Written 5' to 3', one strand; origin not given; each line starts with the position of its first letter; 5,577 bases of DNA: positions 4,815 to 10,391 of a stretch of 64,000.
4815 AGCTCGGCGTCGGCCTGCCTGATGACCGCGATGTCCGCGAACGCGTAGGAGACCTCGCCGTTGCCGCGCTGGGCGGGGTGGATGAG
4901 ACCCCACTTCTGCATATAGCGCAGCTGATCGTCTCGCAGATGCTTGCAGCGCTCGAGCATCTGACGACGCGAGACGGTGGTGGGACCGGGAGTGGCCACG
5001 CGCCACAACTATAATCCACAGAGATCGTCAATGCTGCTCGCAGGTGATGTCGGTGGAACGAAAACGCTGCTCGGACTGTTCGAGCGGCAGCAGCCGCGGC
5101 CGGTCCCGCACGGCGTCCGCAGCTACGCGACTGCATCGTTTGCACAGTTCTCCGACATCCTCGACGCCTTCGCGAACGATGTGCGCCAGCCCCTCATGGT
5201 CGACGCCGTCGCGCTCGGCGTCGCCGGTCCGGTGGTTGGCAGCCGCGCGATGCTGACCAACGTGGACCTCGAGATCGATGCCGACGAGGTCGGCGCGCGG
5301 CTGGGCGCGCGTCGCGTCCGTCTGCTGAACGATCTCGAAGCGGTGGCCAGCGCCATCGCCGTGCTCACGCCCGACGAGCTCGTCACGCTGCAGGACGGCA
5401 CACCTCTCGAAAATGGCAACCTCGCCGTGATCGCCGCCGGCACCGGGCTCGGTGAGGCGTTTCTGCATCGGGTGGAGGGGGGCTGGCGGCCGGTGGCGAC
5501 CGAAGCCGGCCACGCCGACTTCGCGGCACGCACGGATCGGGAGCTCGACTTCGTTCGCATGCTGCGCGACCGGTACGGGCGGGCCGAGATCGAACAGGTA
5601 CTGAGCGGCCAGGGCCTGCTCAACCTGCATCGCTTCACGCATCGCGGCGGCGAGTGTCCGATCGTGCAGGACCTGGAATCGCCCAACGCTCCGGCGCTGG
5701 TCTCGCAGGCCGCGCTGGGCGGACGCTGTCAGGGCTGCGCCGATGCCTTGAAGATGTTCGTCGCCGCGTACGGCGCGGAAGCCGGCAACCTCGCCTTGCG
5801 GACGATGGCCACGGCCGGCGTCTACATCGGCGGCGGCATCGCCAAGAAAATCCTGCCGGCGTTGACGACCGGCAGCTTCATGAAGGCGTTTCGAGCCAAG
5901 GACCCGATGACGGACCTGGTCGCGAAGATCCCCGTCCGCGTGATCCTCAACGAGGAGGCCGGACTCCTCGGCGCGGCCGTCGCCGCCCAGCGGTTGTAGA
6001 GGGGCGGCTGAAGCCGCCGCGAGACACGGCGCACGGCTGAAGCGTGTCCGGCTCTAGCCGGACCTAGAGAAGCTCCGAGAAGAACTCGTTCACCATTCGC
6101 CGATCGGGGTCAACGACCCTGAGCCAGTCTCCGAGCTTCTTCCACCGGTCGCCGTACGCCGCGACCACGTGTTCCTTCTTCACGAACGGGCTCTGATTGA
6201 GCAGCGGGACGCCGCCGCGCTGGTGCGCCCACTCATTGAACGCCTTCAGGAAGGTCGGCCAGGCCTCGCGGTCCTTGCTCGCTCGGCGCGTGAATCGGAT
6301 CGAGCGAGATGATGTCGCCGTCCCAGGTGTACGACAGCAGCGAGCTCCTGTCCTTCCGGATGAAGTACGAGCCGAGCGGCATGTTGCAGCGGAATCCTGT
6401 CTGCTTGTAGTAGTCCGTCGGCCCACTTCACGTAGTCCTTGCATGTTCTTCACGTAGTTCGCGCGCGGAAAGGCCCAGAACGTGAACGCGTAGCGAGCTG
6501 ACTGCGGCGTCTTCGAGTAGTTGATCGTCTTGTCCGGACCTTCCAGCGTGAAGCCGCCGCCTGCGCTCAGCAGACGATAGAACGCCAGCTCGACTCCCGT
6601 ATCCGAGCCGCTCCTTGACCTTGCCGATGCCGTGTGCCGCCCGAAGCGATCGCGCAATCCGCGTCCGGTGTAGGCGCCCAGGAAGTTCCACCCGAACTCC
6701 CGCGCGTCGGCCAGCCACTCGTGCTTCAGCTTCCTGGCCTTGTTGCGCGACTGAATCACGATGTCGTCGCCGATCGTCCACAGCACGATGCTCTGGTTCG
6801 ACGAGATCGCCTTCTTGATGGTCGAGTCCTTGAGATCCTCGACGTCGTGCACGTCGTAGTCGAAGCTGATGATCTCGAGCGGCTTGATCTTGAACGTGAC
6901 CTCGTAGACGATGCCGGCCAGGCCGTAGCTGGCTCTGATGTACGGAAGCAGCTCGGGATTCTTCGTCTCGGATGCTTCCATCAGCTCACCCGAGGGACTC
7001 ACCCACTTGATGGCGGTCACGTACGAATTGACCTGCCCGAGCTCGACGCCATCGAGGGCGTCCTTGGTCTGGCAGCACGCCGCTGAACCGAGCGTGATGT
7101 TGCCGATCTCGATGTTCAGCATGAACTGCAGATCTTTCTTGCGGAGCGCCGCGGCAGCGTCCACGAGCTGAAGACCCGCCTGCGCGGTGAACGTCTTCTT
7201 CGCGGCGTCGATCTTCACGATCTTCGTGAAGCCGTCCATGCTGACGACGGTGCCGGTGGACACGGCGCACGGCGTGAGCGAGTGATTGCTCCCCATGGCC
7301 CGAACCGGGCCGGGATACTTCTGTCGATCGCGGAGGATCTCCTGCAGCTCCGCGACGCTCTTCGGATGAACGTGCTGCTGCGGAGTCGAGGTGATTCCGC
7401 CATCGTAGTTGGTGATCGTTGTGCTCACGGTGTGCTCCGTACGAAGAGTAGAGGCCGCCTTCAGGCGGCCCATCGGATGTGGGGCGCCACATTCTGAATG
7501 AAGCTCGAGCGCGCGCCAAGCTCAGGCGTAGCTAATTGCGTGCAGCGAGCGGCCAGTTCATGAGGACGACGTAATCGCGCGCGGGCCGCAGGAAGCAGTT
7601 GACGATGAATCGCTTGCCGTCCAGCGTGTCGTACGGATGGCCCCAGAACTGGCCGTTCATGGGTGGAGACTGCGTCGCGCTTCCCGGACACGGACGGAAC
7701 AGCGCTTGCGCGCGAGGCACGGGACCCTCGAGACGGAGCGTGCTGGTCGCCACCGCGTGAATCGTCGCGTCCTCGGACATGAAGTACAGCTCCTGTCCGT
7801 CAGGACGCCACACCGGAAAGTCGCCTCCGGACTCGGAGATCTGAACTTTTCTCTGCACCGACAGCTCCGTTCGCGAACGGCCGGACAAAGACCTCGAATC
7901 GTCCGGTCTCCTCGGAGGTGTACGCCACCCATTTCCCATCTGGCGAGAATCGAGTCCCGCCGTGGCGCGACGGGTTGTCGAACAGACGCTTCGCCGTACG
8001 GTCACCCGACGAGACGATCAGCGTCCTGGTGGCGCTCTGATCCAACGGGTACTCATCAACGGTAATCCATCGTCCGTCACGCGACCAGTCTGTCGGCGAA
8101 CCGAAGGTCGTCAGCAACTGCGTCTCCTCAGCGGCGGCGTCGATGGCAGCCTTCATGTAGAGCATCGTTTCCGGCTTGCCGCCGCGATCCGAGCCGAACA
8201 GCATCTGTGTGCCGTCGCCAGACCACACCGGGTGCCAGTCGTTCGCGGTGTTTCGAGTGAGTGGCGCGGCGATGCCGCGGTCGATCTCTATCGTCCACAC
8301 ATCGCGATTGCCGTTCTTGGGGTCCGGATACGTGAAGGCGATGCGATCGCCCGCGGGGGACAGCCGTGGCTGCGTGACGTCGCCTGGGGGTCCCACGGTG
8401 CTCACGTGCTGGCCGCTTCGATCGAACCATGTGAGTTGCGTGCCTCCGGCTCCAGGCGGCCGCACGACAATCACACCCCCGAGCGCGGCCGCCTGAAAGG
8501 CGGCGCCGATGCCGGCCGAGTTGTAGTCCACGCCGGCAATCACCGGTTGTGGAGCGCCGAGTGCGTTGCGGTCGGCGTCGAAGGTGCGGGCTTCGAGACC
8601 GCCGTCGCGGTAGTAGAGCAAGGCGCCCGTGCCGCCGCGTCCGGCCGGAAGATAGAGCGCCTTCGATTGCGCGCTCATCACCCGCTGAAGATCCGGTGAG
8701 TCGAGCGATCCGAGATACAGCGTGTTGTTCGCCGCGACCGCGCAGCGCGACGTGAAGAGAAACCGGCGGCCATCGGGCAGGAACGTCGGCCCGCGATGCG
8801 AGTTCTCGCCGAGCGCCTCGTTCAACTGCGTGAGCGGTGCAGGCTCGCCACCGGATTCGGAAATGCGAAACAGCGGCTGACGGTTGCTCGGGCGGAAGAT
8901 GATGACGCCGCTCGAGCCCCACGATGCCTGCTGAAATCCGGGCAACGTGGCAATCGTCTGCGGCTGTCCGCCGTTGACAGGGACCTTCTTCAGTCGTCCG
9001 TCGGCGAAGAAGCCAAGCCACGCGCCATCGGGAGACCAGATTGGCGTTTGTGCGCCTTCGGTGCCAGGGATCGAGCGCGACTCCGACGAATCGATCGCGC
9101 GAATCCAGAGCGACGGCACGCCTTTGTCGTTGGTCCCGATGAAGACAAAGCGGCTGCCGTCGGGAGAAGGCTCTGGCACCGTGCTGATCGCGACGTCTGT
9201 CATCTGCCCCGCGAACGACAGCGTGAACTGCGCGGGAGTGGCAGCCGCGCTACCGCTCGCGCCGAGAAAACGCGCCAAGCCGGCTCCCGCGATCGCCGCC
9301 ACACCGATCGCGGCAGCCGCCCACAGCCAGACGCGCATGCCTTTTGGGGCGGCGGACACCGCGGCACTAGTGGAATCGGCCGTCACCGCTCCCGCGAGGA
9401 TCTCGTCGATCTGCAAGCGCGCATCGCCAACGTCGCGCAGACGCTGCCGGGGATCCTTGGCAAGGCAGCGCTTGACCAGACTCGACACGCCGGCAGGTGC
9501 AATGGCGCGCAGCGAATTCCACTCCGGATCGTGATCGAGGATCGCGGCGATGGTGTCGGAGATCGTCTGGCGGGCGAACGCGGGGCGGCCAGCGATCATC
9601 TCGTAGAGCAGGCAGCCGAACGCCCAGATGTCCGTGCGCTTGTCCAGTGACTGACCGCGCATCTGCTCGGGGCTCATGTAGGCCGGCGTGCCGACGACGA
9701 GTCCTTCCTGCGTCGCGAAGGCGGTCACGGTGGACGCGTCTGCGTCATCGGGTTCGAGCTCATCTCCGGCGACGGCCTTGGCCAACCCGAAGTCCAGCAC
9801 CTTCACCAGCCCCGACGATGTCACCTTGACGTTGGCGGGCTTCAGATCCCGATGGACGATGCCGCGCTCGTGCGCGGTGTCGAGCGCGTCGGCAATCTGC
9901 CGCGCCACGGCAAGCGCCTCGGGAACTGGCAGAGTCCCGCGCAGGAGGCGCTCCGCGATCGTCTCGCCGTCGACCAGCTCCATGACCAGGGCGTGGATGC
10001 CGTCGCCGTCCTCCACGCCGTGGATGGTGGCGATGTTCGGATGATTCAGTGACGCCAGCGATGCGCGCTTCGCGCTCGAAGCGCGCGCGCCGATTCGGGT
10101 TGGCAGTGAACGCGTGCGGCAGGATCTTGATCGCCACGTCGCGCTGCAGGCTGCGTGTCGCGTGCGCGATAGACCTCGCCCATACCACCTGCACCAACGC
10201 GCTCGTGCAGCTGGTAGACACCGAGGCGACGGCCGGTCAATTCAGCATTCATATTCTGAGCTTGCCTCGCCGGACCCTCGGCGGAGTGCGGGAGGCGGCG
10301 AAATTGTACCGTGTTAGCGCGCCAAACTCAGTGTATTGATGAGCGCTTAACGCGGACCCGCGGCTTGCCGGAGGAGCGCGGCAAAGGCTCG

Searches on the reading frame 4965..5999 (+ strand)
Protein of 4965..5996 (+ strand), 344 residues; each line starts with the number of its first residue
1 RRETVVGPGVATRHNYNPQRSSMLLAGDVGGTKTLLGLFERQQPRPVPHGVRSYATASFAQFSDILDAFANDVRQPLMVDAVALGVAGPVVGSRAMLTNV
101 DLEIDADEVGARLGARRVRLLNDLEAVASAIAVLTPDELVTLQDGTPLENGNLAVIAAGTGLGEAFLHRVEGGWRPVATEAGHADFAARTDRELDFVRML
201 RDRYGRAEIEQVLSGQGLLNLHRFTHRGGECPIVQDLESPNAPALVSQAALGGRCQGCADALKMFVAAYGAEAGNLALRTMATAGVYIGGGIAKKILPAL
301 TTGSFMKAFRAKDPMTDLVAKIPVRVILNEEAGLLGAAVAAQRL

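Call 34: search_protein_families(library=pfam, proteins=[window:4965-5996:+], max_evalue=0.0001)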
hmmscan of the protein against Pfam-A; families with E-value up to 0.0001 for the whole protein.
window:4965-5996:+ (344 aa): 1 family
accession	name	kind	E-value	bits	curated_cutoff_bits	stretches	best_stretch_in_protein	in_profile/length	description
PF02685.22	Glucokinase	-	6e-95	318.3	22.1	1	25-343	1-313/314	Glucokinase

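Call 35: find_related_loci(query=window:4965-5996:+, collection=genome_contigs, flank=10000)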
Query window:4965-5996:+ (344 aa) in genome_contigs; peptide patterns used: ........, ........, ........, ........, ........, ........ (x = any residue, [..] = any of these).
437 stretches matched a pattern; 158 encode a relative of the query (tblastn E <= 1e-3); the best 80 are kept; 80 distinct loci.
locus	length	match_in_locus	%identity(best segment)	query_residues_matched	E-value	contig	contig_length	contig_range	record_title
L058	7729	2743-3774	75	1-344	4e-170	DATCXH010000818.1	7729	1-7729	MAG TPA_asm: Vicinamibacterales bacterium isolate SMAG_U7434 k141_265441, whole genome shotgun sequence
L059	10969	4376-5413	74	1-344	3e-168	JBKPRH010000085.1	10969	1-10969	MAG: Acidobacteriota bacterium isolate GS_EKS_MAG_00054 GS_EKS_000002793380, whole genome shotgun sequence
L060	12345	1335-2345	76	12-344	4e-167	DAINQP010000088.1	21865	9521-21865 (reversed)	MAG TPA_asm: Vicinamibacterales bacterium isolate CTOTU21637 NODE_552_length_21865_cov_5.401421, whole genome shotgun se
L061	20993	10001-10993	64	14-344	1e-138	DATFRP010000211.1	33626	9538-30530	MAG TPA_asm: Vicinamibacterales bacterium isolate SMAG_U9361 k141_4306753, whole genome shotgun sequence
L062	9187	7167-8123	64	13-331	2e-134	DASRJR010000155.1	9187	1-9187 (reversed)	MAG TPA_asm: Vicinamibacterales bacterium isolate SMAG_U10141 k141_3714048, whole genome shotgun sequence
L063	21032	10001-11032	70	1-344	3e-156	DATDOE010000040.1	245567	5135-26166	MAG TPA_asm: Vicinamibacterales bacterium isolate SMAG_U7885 k141_3443709, whole genome shotgun sequence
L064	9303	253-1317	60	1-344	3e-119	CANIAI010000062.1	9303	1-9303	MAG: Acidobacteria bacterium isolate RE-9nov16-132 genome assembly, contig: RE-9nov16-C19373, whole genome shotgun seque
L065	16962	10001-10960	57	23-341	3e-110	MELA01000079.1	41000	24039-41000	MAG: Acidobacteria bacterium RIFCSPLOWO2_12_FULL_65_11 rifcsplowo2_12_scaffold_3225, whole genome shotgun sequence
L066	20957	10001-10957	57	23-341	1e-109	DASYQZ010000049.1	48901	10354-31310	MAG TPA_asm: Vicinamibacterales bacterium isolate SMAG_U4498 k141_1285275, whole genome shotgun sequence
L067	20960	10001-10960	57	22-341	1e-109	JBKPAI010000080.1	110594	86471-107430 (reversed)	MAG: Acidobacteriota bacterium isolate GB_HAYS_MAG_00009 GB_HAYS_000000079529, whole genome shotgun sequence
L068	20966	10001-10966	66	23-344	7e-139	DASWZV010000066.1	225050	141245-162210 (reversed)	MAG TPA_asm: Vicinamibacterales bacterium isolate SMAG_U3748 k141_3901623, whole genome shotgun sequence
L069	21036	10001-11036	85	1-344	1e-134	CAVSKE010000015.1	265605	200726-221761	MAG: uncultured Acidobacteriota bacterium isolate MFD02360.bin.2.183 genome assembly, contig: contig_21545, whole genome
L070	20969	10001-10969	56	19-341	4e-108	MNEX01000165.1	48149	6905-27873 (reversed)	MAG: Acidobacteria bacterium 13_1_40CM_65_14 13_1_40cm_scaffold_4091, whole genome shotgun sequence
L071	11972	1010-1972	55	20-341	5e-105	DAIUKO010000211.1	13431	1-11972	MAG TPA_asm: Vicinamibacterales bacterium isolate CTOTU27892 NODE_748_length_13431_cov_8.417389, whole genome shotgun se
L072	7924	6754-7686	59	15-329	8e-105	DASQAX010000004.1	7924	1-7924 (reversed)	MAG TPA_asm: Vicinamibacterales bacterium isolate SMAG_U11656 k141_98464, whole genome shotgun sequence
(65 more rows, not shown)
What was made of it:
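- The host clade was identified from glucokinase relatives (call 35).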

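Call 40: find_encoding_contigs(protein=window:4977-5999:+, flank=10000, max_places=6)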
Protein window:4977-5999:+ (340 aa): no gene with exactly this product is on record in the collection.

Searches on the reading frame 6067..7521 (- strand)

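Call 34: search_protein_families(library=pfam, proteins=[window:6067-7521:-], max_evalue=0.0001)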
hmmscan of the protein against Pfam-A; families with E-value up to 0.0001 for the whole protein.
window:6067-7521:- (485 aa): 1 family
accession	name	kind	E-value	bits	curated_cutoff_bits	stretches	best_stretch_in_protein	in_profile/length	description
PF01565.28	FAD_binding_4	-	7.5e-18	65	26.4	1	47-183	1-138/139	FAD binding domain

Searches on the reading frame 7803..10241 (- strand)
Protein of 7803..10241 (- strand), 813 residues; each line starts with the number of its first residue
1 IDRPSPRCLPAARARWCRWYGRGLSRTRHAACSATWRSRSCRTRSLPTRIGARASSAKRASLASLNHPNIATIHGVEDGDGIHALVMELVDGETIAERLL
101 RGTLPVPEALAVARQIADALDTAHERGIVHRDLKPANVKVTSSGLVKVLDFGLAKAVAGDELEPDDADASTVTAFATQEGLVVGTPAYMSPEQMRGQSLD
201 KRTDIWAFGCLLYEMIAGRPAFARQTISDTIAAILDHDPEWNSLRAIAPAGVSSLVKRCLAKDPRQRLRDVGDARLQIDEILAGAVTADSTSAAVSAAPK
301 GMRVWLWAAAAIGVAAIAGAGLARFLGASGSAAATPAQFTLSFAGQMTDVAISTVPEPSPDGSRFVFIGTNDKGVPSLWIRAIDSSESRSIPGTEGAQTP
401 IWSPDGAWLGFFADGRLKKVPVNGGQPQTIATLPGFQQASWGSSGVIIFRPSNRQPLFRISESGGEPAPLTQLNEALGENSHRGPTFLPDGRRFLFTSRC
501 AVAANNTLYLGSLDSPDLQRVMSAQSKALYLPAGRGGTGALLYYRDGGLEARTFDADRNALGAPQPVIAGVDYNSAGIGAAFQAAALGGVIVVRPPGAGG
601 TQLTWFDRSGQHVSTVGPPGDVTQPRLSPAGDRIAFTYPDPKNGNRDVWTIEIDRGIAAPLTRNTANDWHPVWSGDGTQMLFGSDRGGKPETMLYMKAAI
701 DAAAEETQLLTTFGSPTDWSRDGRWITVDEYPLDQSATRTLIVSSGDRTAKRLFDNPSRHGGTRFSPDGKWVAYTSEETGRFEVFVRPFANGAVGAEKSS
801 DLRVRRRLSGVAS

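Call 34: search_protein_families(library=pfam, proteins=[window:7803-10241:-], max_evalue=0.0001)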
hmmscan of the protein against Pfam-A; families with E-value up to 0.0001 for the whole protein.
window:7803-10241:- (813 aa): 3 families
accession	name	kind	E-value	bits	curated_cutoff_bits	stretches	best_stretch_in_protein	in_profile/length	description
PF00069.31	Pkinase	-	9.6e-39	133.8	31.7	1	61-268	51-252/263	Protein kinase domain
PF07714.23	PK_Tyr_Ser-Thr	-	2e-26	93.3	23.1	1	61-268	54-249/258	Protein tyrosine and serine/threonine kinase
PF07676.18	PD40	-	3.6e-24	84.5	20.9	1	751-786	2-38/38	WD40-like Beta Propeller Repeat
